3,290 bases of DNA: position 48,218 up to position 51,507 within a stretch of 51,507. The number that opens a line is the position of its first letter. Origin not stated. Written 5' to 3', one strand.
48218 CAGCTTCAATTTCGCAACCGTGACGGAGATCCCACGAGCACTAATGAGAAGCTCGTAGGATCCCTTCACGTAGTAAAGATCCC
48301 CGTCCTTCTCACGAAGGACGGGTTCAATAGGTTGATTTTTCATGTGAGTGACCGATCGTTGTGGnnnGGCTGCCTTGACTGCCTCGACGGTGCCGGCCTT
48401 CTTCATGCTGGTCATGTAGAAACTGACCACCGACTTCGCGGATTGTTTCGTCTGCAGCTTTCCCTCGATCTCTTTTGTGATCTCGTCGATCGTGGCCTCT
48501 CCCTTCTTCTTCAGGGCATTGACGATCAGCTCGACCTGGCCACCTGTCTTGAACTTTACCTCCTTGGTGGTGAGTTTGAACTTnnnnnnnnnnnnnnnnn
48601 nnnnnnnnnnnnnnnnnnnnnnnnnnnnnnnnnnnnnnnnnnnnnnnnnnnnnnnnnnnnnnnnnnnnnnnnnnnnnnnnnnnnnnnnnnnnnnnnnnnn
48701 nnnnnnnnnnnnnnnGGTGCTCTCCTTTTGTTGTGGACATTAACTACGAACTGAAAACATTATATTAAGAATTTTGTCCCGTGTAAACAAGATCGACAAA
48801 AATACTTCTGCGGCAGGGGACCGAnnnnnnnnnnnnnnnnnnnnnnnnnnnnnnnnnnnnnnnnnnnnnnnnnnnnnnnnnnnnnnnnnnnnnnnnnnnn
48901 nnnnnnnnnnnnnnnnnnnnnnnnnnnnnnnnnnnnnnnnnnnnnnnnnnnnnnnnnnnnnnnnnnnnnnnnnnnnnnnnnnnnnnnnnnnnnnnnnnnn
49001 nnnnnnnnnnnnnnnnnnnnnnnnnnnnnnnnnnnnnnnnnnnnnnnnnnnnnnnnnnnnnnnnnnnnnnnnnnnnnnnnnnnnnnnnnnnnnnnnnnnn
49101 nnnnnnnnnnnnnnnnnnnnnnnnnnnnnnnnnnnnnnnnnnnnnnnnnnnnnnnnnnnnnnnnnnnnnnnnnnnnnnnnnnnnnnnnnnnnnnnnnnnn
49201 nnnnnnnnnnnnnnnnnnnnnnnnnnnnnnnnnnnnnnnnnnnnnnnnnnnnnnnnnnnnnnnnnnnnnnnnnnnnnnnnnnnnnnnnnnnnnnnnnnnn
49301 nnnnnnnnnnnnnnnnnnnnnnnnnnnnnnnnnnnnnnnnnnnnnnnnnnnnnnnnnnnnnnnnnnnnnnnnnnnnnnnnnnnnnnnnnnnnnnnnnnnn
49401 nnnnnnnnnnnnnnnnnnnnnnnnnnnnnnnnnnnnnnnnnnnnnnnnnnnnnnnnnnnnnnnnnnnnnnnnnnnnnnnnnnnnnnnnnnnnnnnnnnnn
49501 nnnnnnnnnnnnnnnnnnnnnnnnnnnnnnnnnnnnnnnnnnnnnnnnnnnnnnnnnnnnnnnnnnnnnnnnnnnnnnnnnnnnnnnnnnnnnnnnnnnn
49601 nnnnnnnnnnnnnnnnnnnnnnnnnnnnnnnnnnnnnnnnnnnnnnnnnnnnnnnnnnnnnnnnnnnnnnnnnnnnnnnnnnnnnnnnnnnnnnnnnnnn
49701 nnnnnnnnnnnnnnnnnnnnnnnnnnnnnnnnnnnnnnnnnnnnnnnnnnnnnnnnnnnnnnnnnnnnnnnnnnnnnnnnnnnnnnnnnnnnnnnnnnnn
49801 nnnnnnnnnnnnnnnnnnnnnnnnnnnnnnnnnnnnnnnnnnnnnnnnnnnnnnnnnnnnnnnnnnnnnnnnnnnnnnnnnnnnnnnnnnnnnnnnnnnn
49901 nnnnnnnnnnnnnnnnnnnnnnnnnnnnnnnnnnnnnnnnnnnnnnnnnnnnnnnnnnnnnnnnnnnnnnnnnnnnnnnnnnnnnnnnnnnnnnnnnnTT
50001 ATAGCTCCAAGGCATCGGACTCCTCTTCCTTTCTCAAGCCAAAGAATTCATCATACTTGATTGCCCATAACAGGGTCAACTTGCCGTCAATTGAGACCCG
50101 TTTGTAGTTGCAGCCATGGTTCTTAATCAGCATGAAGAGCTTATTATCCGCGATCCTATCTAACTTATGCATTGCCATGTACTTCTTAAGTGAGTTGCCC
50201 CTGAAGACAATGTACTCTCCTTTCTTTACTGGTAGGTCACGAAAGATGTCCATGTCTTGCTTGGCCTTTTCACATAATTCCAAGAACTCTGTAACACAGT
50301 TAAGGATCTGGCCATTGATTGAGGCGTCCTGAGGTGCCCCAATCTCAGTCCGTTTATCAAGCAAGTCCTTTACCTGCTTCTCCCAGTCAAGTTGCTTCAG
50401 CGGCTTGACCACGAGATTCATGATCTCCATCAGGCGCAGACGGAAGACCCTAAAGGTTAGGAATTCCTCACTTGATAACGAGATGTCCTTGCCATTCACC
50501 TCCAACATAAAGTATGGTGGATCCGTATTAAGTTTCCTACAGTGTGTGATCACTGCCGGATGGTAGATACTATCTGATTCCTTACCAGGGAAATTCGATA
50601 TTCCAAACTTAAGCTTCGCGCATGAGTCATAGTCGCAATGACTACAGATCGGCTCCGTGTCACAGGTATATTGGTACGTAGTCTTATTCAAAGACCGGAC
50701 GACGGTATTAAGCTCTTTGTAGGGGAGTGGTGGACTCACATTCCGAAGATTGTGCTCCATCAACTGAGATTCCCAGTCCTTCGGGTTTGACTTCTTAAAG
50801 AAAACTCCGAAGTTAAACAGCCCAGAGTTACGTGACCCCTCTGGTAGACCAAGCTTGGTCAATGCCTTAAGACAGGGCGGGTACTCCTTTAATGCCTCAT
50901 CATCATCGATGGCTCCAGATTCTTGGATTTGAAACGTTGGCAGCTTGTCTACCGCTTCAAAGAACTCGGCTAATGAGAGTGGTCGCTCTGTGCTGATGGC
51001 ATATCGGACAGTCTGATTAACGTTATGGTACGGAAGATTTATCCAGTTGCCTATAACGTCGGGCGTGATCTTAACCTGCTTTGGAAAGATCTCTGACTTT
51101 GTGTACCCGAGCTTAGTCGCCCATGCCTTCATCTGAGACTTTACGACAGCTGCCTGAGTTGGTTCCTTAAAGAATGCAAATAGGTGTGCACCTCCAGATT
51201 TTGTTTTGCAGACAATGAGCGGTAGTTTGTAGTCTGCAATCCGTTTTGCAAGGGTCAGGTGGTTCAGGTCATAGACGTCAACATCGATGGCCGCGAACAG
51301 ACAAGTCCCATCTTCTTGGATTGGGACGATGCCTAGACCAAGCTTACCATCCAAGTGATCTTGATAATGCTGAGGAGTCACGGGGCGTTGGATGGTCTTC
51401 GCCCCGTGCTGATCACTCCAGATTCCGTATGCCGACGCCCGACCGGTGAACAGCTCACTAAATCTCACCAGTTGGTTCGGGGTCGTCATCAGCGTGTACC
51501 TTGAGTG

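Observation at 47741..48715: Three paralogous copies of a ~55-aa winged-helix-like (linker-histone-like) module, one fused to a Lys/Ala-rich histone-H1-style tail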

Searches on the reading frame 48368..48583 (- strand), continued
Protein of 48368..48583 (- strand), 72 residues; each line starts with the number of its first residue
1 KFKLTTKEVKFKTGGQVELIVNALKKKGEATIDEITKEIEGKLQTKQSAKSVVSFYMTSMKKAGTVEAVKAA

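Call 81: search_dna_similar(query=P0057, collection=phages, mode=protein, max_evalue=0.1, max_rows=20)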
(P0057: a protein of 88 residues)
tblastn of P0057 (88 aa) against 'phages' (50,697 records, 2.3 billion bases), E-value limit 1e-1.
No match.

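Call 91: find_encoding_contigs(protein=P0144, flank=6000, max_places=2)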
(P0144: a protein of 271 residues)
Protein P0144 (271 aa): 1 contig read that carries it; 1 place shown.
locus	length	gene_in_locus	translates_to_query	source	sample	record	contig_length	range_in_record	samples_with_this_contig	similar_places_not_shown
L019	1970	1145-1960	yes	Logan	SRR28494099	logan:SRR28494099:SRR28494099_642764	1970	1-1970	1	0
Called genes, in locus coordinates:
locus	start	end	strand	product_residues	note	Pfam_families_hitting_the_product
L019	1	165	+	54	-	?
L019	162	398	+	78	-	-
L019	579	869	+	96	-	-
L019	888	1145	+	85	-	-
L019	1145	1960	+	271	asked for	-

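Call 92: find_encoding_contigs(protein=P0097, flank=6000, max_places=2)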
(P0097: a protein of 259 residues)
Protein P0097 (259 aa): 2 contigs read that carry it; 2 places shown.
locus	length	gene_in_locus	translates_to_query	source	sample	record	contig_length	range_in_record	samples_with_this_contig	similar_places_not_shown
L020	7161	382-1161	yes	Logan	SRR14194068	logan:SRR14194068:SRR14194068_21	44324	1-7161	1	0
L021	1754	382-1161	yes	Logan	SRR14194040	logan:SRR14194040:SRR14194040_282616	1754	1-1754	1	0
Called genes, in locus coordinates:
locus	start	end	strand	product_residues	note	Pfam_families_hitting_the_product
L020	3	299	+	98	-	?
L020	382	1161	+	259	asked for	-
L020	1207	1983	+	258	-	PF13489:Methyltransf_23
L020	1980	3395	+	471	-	PF00145:DNA_methylase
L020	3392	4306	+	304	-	-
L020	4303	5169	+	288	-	PF00303:Thymidylat_synt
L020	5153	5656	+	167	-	PF00383:dCMP_cyt_deam_1, PF14437:MafB19-deam (weak)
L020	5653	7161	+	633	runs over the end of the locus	PF00476:DNA_pol_A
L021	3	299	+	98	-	?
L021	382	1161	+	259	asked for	-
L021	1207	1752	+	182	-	?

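Call 121: search_protein_families(library=pfam, proteins=[L020:3392-4306:+], max_evalue=1)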
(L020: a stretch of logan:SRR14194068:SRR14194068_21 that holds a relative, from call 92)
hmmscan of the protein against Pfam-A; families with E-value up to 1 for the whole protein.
L020:3392-4306:+ (304 aa): 14 families
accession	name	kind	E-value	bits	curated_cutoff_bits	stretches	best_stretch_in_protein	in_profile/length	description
PF03167.25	UDG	-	0.0076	16.8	24.3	1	203-298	33-134/141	Uracil DNA glycosylase superfamily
PF13238.12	AAA_18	-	0.013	16.4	29.4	1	5-46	1-33/128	AAA domain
PF13401.12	AAA_22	-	0.013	16.3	27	1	3-25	6-28/130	AAA domain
PF02223.23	Thymidylate_kin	-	0.018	15.2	27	1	7-23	1-17/185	Thymidylate kinase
PF20720.3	nSTAND3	-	0.022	14.9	27.2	1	3-24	18-39/155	Novel STAND NTPase 3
PF01712.25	dNK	-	0.03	14.5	27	0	5-30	1-27/203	Deoxynucleoside kinase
PF13521.12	AAA_28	-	0.052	14.2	27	1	5-31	2-29/164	AAA domain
PF13173.12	AAA_14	-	0.08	13.4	27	1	2-27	2-27/129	AAA domain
PF02367.23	TsaE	-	0.13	12.6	26.6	1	3-35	22-53/128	Threonylcarbamoyl adenosine biosynthesis protein TsaE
PF10662.15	PduV-EutP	-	0.13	12.5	21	1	2-30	2-29/143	Ethanolamine utilisation - propanediol utilisation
PF07728.20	AAA_5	-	0.14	12.6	22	0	5-24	2-21/139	AAA domain (dynein-related subfamily)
PF05729.18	NACHT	-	0.14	12.4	26.7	1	4-20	2-18/167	NACHT domain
PF13671.12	AAA_33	-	0.17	12.6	27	1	5-25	2-22/143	AAA domain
PF06745.19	ATPase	-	0.31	10.8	26.6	1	3-28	20-45/231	KaiC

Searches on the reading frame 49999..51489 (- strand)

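Call 18: search_protein_families(library=pfam, proteins=[window:49999-51489:-], max_evalue=0.01)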
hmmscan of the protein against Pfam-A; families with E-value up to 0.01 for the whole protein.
window:49999-51489:- (496 aa): 2 families
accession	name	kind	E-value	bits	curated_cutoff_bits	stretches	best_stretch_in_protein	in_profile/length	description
PF22548.2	AEP-TOTE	-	3e-15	56.9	27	1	35-160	59-195/230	TOTE conflict system, Archaeo-Eukaryotic Primase domain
PF08708.16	PriCT_1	-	0.0026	17.8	21.1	1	209-272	2-66/67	Primase C terminal 1 (PriCT-1)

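Call 71: search_protein_families(library=phrogs, proteins=[window:49999-51489:-], max_evalue=0.001)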
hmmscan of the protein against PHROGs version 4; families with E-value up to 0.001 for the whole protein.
window:49999-51489:- (496 aa): 2 families
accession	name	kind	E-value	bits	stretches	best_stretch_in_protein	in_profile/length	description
phrog_21866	-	DNA, RNA and nucleotide metabolism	3.3e-75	255.4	1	7-468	4-510/538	primase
phrog_5362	-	DNA, RNA and nucleotide metabolism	0.00072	20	0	80-129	134-184/280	DNA primase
